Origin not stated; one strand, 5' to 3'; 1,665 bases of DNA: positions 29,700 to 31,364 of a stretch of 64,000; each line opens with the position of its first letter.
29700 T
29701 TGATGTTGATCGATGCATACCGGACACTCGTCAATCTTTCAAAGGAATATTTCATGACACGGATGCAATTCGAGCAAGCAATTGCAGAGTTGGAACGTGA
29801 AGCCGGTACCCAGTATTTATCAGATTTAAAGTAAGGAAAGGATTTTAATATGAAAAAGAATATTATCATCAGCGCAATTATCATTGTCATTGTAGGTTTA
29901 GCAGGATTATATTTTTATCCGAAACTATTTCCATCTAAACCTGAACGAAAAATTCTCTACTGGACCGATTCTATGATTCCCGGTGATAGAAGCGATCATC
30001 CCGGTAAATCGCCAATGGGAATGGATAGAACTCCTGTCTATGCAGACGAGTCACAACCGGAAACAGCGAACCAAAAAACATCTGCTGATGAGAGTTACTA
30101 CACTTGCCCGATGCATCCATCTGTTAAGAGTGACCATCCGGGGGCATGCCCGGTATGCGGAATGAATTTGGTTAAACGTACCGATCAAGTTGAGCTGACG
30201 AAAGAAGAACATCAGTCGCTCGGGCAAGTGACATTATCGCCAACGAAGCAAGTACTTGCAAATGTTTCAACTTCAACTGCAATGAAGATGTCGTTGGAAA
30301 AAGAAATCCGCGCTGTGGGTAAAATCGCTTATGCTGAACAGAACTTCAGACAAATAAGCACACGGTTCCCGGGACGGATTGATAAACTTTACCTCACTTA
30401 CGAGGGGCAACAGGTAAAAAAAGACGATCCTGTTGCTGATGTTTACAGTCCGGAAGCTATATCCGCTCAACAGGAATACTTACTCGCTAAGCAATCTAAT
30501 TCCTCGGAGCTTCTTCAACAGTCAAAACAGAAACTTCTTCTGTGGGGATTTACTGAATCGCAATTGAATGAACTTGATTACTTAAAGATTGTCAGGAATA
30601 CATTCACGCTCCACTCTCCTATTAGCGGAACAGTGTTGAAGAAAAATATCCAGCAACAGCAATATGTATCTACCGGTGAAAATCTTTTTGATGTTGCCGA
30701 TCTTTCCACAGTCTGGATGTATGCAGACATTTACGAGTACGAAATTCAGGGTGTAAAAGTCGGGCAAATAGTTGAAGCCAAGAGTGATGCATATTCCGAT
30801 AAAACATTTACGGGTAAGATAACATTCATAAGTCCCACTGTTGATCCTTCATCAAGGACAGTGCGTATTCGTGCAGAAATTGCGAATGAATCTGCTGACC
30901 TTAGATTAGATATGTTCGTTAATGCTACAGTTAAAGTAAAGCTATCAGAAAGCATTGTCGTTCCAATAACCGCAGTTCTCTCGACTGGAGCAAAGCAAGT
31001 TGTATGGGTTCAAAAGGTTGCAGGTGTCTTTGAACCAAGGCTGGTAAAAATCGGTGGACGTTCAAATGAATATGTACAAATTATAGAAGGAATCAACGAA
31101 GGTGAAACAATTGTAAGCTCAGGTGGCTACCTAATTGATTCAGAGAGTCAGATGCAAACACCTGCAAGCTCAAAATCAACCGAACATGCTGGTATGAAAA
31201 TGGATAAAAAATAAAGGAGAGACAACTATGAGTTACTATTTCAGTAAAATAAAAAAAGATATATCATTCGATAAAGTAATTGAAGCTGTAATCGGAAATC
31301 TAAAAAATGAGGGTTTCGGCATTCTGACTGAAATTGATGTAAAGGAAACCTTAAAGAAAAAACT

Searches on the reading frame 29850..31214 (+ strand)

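Call 63: search_protein_families(library=phrogs, proteins=[window:29850-31214:+], max_evalue=0.00001)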
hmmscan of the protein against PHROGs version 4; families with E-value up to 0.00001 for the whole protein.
window:29850-31214:+ (454 aa): 1 family
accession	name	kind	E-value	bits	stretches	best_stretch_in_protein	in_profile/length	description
phrog_13642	-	unknown function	9.7e-33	114.6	1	250-424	259-437/459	-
